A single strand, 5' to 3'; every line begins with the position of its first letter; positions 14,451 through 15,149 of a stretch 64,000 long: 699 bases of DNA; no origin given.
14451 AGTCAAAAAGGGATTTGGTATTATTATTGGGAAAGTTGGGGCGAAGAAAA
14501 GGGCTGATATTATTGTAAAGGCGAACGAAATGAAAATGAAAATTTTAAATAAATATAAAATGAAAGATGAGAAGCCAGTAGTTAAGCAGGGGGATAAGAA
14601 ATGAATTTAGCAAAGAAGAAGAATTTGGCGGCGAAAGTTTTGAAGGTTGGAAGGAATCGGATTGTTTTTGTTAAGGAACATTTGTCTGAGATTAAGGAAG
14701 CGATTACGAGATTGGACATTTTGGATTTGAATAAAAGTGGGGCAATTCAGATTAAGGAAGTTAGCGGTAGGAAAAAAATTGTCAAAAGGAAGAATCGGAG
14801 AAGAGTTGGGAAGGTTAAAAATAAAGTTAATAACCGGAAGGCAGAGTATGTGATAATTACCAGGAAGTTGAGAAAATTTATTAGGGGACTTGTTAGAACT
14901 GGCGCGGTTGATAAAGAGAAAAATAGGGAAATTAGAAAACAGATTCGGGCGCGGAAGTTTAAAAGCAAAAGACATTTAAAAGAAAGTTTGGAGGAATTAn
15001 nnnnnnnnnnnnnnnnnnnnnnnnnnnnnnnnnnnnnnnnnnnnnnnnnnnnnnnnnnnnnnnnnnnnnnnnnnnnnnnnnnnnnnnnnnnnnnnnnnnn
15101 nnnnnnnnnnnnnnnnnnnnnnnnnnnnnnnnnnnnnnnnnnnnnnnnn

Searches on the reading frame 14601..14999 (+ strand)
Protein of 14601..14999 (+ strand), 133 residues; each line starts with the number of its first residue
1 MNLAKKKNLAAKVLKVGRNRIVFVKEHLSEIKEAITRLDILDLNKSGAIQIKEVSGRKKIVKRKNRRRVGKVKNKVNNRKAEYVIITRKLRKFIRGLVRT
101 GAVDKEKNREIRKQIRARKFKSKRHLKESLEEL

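Call 15: search_protein_families(library=pfam, proteins=[window:14601-14999:+])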
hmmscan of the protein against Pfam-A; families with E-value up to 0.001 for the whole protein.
window:14601-14999:+ (133 aa): 2 families
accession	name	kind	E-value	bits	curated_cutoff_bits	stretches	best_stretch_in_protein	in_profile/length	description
PF01280.26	Ribosomal_L19e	-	1.8e-14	53.8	25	1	2-53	1-52/53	Ribosomal protein L19e, N-terminal domain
PF25476.1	Ribosomal_L19e_C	-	8.9e-06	26.2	25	1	61-132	19-89/91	Ribosomal protein L19e, C-terminal domain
